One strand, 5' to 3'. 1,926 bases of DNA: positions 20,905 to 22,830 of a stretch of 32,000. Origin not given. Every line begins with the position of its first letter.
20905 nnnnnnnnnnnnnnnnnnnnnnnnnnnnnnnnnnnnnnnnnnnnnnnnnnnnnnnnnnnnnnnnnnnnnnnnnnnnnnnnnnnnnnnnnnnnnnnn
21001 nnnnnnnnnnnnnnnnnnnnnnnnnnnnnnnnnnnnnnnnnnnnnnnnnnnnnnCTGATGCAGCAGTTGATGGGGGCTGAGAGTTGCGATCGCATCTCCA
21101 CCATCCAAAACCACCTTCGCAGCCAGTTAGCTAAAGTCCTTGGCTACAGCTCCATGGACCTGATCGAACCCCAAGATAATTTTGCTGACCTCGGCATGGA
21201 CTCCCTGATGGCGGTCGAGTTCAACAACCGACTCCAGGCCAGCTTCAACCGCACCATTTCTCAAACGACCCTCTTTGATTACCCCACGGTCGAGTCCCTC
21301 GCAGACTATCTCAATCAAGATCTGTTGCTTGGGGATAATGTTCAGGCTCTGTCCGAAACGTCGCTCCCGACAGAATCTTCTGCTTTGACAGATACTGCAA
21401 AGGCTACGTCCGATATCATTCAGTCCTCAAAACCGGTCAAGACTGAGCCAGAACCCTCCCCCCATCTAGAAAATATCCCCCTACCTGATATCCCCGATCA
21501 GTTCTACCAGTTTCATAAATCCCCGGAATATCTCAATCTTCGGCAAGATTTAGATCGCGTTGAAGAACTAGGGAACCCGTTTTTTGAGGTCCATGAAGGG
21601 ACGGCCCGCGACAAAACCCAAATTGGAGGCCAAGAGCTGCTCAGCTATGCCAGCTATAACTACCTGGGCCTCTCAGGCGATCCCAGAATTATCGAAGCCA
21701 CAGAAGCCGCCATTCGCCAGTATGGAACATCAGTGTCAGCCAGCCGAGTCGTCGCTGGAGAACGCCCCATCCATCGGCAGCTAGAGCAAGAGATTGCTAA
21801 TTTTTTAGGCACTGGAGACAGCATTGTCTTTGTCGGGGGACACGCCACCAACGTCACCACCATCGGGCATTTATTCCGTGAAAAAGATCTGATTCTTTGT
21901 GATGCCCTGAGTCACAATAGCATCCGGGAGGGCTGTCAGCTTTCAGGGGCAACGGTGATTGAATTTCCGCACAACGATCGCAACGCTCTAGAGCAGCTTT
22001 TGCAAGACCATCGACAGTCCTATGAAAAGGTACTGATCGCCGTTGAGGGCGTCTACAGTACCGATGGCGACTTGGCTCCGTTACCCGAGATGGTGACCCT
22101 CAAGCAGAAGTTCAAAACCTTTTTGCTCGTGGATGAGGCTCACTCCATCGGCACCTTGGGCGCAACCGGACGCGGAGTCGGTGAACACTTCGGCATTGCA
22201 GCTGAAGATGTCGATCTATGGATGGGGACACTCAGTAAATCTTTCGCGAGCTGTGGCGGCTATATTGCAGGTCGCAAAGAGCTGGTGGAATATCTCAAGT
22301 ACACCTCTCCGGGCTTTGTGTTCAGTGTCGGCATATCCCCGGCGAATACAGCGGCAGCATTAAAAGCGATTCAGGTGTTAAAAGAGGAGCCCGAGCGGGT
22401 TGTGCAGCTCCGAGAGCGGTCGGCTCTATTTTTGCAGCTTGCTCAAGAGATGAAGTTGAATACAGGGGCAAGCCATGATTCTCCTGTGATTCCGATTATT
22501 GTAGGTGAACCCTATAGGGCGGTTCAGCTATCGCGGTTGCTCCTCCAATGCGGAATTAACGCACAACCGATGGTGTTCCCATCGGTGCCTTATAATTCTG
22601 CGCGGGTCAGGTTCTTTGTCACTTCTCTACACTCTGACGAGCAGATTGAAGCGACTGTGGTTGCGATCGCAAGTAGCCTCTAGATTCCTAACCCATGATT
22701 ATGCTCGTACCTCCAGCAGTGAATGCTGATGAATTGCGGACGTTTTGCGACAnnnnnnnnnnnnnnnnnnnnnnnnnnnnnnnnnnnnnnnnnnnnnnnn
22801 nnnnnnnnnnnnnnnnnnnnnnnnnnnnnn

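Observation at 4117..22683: Compact divergent FAAL-PKS / IPMS-like / PKS-AOS locus predicted to build a long-chain alpha-amino ketone (sphingoid- or CAI-1-like lipid)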

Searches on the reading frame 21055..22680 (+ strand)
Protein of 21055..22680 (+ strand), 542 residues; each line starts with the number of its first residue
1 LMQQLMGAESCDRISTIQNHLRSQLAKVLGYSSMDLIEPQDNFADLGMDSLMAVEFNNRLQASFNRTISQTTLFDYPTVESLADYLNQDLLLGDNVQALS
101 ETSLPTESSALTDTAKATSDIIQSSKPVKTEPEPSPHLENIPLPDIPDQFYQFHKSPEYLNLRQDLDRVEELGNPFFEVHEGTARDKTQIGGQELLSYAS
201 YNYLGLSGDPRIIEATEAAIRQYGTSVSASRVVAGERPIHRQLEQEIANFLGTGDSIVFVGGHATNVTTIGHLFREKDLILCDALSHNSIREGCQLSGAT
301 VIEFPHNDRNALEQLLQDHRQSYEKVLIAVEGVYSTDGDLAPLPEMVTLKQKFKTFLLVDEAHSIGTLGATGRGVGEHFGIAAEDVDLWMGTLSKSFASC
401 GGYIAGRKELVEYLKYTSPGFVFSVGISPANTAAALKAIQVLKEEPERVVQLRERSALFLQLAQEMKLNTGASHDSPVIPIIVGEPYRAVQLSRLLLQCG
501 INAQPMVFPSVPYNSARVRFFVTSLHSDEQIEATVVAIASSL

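Call 18: find_homologous_proteins(query=window:21055-22680:+)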
Query window:21055-22680:+ (542 aa): 7947 proteins with E <= 0.001 among 8000 candidates; the best 120 are listed.
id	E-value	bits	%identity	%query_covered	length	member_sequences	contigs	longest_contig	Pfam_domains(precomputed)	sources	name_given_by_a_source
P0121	6.2e-298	1007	96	87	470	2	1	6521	PF00155.28,PF00266.26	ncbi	ncbi:MAG: aminotransferase class I/II-fold pyridoxal phosphate-dependent enzyme, partial [Cyanobacte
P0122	1.0e-274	930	77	100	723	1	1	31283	PF08659.17,PF00155.28,PF00550.32,PF00266.26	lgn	-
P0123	4.0e-223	760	65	100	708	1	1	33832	PF08659.17,PF00155.28,PF00550.32,PF00266.26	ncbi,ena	-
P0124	1.4e-216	738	60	100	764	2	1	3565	PF08659.17,PF00155.28,PF00550.32,PF00266.26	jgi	jgi:8-amino-7-oxononanoate synthase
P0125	2.6e-215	734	61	100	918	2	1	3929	PF08659.17,PF00155.28,PF00550.32,PF13561.13,PF00266.26,PF00106.32,PF13602.13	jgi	jgi:myxalamid-type polyketide synthase MxaB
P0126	1.2e-214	732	62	99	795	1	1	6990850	PF00155.28,PF00550.32,PF00521.27,PF00266.26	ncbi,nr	ncbi:aminotransferase class I/II-fold pyridoxal phosphate-dependent enzyme [Leptolyngbya sp. 7M]|nr:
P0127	4.6e-212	723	62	100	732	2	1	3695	PF08659.17,PF00155.28,PF00550.32,PF00266.26,PF23297.2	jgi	jgi:myxalamid-type polyketide synthase MxaB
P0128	1.8e-210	718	60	100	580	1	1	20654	PF00155.28,PF00550.32,PF00266.26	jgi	-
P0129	2.2e-207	708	60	99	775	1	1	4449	PF08659.17,PF00155.28,PF00550.32,PF13561.13,PF00106.32,PF23297.2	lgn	-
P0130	4.2e-206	704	60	100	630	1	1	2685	PF00155.28,PF00550.32,PF00266.26,PF23297.2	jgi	jgi:myxalamid-type polyketide synthase MxaB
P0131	3.9e-204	697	68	73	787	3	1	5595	PF08659.17,PF00155.28,PF00550.32,PF00266.26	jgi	-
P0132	5.8e-203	693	59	97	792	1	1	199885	PF08659.17,PF00155.28,PF00550.32,PF13561.13,PF00266.26,PF00106.32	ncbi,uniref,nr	ncbi:aminotransferase class I/II-fold pyridoxal phosphate-dependent enzyme [Chroococcus sp. FPU101]|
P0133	4.2e-202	691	61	95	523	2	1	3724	PF00155.28,PF00550.32,PF00266.26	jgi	jgi:myxalamid-type polyketide synthase MxaB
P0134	1.2e-201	689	58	100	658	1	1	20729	PF08659.17,PF00155.28,PF00550.32,PF00266.26,PF23297.2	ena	-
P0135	2.5e-201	688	58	99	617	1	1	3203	PF00155.28,PF00550.32,PF00266.26,PF23297.2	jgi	-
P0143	5.4e-183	628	68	73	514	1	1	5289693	PF00155.28,PF00266.26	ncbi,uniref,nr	ncbi:aminotransferase class I/II-fold pyridoxal phosphate-dependent enzyme [Thermoleptolyngbya orego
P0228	1.9e-166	573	53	97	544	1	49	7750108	PF00155.28,PF00550.32,PF00266.26,PF23297.2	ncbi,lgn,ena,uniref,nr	ncbi:8-amino-7-oxononanoate synthase [Trichodesmium erythraeum IMS101]|uniref:8-amino-7-oxononanoate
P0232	2.1e-166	573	53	97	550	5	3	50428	PF00155.28,PF00550.32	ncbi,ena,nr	ncbi:MAG: aminotransferase class I/II-fold pyridoxal phosphate-dependent enzyme [Xenococcaceae cyano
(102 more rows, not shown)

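Call 19: find_encoding_contigs(protein=P0228, flank=10000, max_places=1)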
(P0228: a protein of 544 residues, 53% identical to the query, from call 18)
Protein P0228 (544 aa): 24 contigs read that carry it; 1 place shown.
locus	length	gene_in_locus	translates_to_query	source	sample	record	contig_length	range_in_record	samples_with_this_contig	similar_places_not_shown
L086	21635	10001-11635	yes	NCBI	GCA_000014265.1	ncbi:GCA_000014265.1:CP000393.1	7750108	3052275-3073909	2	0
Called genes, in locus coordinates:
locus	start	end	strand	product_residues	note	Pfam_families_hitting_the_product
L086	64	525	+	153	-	-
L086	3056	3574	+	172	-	PF03704:BTAD (weak), PF24575:TPR_Slam (faint), PF07719:TPR_2 (faint), PF13414:TPR_11 (weak), PF13432:TPR_16, PF14559:TPR_19 (weak), PF00515:TPR_1 (weak), PF13414:TPR_11, +5 more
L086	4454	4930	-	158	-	PF08670:MEKHLA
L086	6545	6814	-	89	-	PF13561:adh_short_C2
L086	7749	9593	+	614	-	PF00501:AMP-binding, PF23024:AMP-dom_DIP2-like (weak), PF24919:Mug62 (weak)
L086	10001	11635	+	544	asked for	PF23297:ACP_SdgA_C, PF00550:PP-binding, PF00155:Aminotran_1_2, PF00266:Aminotran_5 (weak)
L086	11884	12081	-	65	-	-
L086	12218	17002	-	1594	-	PF00353:HemolysinCabind, PF04151:PPC, PF18962:Por_Secre_tail (faint), PF25942:Ig_halo (faint), PF04151:PPC (weak), PF26353:YhfM (faint), PF04151:PPC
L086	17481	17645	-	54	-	-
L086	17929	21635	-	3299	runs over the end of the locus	PF01483:P_proprotein, PF12770:CHAT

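Call 20: find_encoding_contigs(protein=P0143, flank=10000, max_places=1)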
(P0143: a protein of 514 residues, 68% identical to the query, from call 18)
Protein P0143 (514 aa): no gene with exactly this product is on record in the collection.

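Call 45: search_solved_structures(query=L086:7749-9590:+, max_evalue=1e-30)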
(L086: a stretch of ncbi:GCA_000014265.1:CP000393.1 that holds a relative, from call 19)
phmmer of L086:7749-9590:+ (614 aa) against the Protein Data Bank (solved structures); distinct sequences matched with E-value up to 1e-30: 23.
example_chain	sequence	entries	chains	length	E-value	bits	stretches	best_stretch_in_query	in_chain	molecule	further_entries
7r7g_A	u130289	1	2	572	1.8e-201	674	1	10-515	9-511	Polyketide synthase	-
7r7e_A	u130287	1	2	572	2.7e-201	673.5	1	10-515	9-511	Polyketide synthase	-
7r7f_A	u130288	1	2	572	3.1e-201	673.3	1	10-515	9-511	Polyketide synthase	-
3kxw_A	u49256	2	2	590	8.7e-142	476.9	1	8-512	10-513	Saframycin Mx1 synthetase B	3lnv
5d6j_A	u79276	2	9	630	1.7e-99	337.2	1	23-495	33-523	Acyl-CoA synthase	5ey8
5icr_A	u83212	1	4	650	2e-99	337.1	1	23-495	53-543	Acyl-CoA synthase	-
8hd4_A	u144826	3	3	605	3.1e-94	319.9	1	33-510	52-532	Long-chain-fatty-acid--AMP ligase FadD23 | Fatty-acid-CoA ligase FadD23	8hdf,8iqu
5ey9_A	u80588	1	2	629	8e-92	311.9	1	23-495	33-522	Long-chain-fatty-acid--AMP ligase FadD32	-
5hm3_A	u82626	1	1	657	4.1e-90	306.3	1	24-611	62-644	Long-chain-fatty-acid--AMP ligase FadD32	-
7wua_A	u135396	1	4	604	2.2e-83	284.1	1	43-507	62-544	Acyl-CoA synthase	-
3pbk_A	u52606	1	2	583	3.7e-78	266.8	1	9-500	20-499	Fatty Acyl-Adenylate Ligase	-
8hcz_A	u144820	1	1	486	7.2e-78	265.8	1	33-459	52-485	Long-chain-fatty-acid--AMP ligase FadD23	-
5d6n_A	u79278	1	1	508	1.7e-74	254.7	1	23-456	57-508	Acyl-CoA synthase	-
3e53_A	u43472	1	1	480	4.4e-66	226.9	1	33-455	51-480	FATTY-ACID-CoA LIGASE FADD28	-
3t5a_A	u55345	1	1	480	5.7e-65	223.2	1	33-455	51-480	Long-chain-fatty-acid--AMP ligase FadD28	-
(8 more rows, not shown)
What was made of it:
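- FAAL plus ACP-AOS pairs exist in Trichodesmium and others (calls 19, 45).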

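Call 48: find_encoding_contigs(protein=P0232, flank=10000, max_places=2)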
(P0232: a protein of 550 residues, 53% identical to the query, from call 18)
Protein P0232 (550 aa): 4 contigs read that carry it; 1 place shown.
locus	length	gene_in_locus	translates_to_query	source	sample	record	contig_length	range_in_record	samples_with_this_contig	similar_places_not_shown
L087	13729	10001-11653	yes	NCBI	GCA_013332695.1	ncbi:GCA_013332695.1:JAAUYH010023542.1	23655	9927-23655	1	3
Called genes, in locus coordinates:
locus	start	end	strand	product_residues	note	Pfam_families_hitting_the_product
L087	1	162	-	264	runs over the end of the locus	PF00072:Response_reg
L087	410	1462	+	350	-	PF21016:RlmN_N, PF04055:Radical_SAM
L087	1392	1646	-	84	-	-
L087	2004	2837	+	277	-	PF00378:ECH_1, PF16113:ECH_2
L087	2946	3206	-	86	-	-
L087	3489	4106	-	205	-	PF05258:DciA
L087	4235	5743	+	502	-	PF00672:HAMP, PF00512:HisKA, PF02518:HATPase_c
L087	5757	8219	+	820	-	PF08378:NERD (weak), PF13538:UvrD_C_2, PF00805:Pentapeptide, PF13599:Pentapeptide_4 (weak), PF00805:Pentapeptide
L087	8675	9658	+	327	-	PF00140:Sigma70_r1_2, PF04542:Sigma70_r2, PF04539:Sigma70_r3, PF08281:Sigma70_r4_2 (faint), PF04545:Sigma70_r4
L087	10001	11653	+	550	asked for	PF00550:PP-binding, PF00155:Aminotran_1_2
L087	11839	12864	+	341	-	PF01594:AI-2E_transport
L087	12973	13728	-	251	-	?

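Call 49: find_encoding_contigs(protein=P0123, flank=10000, max_places=1)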
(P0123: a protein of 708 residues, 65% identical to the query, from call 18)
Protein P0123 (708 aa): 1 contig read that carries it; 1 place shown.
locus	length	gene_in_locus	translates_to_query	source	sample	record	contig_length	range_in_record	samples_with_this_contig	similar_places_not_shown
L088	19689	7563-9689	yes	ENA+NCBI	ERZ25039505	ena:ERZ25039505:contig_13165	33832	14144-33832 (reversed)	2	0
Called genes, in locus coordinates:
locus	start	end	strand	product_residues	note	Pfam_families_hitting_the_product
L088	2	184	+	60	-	?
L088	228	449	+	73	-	-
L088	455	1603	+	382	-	PF13439:Glyco_transf_4, PF13579:Glyco_trans_4_4, PF00534:Glycos_transf_1, PF13692:Glyco_trans_1_4, PF13524:Glyco_trans_1_2 (faint)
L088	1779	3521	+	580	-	PF00109:ketoacyl-synt, PF00108:Thiolase_N (weak), PF02801:Ketoacyl-synt_C, PF16197:KAsynt_C_assoc, PF22621:CurL-like_PKS_C, PF00698:Acyl_transf_1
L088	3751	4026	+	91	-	PF00698:Acyl_transf_1 (weak)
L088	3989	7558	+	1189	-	PF00698:Acyl_transf_1 (weak), PF21089:PKS_DH_N, PF14765:PS-DH, PF22953:SpnB_Rossmann, PF08240:ADH_N, PF00107:ADH_zinc_N, PF13602:ADH_zinc_N_2, PF08659:KR, +1 more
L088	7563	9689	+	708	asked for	PF08659:KR, PF00550:PP-binding, PF00155:Aminotran_1_2, PF00266:Aminotran_5 (faint)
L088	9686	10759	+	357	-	PF00180:Iso_dh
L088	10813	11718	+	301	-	PF09411:PagL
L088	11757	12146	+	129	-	PF01124:MAPEG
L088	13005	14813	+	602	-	PF00664:ABC_membrane, PF00005:ABC_tran, PF02463:SMC_N (faint)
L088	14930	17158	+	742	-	-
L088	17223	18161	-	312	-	-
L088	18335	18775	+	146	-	-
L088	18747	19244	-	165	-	PF04138:GtrA_DPMS_TM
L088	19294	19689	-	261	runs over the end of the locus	PF00072:Response_reg, PF00486:Trans_reg_C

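Call 54: find_encoding_contigs(protein=P0126, flank=10000, max_places=1)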
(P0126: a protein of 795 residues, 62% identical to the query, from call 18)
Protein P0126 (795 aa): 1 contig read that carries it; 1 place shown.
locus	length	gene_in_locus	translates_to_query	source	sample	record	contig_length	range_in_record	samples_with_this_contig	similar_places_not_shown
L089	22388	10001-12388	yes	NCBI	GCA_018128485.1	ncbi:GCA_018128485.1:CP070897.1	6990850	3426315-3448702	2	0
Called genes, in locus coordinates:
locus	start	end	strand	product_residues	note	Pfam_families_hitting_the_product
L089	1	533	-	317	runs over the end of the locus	-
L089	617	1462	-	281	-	PF16538:FlgT_C (weak)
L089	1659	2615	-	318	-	PF00140:Sigma70_r1_2, PF04542:Sigma70_r2, PF04539:Sigma70_r3, PF08281:Sigma70_r4_2 (faint), PF04545:Sigma70_r4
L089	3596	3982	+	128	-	-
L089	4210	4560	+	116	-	-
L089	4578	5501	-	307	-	PF05685:Uma2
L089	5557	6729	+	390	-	PF00155:Aminotran_1_2, PF01212:Beta_elim_lyase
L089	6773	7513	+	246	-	-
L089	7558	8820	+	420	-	PF00155:Aminotran_1_2 (weak), PF00266:Aminotran_5, PF01041:DegT_DnrJ_EryC1, PF01053:Cys_Met_Meta_PP (weak)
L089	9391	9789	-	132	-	PF00072:Response_reg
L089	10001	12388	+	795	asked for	PF00521:DNA_topoisoIV, PF00550:PP-binding, PF00155:Aminotran_1_2, PF00266:Aminotran_5 (weak)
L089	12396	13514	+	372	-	PF00180:Iso_dh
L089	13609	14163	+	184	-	PF02525:Flavodoxin_2, PF03358:FMN_red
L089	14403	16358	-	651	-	PF17148:DUF5117, PF16313:DUF4953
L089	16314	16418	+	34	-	PF14495:Cytochrom_C550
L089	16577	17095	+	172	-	PF14495:Cytochrom_C550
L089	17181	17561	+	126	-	PF13473:Cupredoxin_1, PF00127:Copper-bind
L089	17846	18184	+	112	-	-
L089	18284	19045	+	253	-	PF01694:Rhomboid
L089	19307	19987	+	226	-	-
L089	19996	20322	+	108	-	-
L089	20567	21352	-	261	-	PF03704:BTAD (weak)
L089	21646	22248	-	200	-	PF06250:YhcG_C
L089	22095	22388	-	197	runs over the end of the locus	PF06999:Suc_Fer-like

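Call 55: find_encoding_contigs(protein=P0132, flank=10000, max_places=1)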
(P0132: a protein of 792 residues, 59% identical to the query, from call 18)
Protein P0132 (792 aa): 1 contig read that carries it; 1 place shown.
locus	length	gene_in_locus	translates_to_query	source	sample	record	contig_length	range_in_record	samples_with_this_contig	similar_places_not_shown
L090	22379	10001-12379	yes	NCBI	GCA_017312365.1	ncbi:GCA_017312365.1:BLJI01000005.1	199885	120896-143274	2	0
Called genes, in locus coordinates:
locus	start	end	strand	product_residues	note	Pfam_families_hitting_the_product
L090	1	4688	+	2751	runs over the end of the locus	PF00501:AMP-binding, PF00550:PP-binding, PF00109:ketoacyl-synt, PF02801:Ketoacyl-synt_C, PF16197:KAsynt_C_assoc, PF22336:RhiE-like_linker, PF22621:CurL-like_PKS_C, PF00698:Acyl_transf_1, +9 more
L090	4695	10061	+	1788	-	PF00109:ketoacyl-synt, PF02801:Ketoacyl-synt_C, PF16197:KAsynt_C_assoc, PF22336:RhiE-like_linker, PF22621:CurL-like_PKS_C, PF00698:Acyl_transf_1, PF21089:PKS_DH_N, PF14765:PS-DH, +5 more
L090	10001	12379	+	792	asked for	PF00106:adh_short, PF08659:KR, PF13561:adh_short_C2 (weak), PF00550:PP-binding, PF00155:Aminotran_1_2, PF00266:Aminotran_5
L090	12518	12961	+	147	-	-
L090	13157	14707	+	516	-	PF00069:Pkinase, PF07714:PK_Tyr_Ser-Thr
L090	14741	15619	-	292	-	PF00582:Usp (weak)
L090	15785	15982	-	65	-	PF04485:NblA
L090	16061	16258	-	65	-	-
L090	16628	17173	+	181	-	PF00076:RRM_1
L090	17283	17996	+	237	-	PF06026:Rib_5-P_isom_A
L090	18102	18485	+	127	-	-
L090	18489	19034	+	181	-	PF13302:Acetyltransf_3, PF00583:Acetyltransf_1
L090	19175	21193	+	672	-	PF01435:Peptidase_M48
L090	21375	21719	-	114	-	PF05542:DUF760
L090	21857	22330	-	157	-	PF04079:SMC_ScpB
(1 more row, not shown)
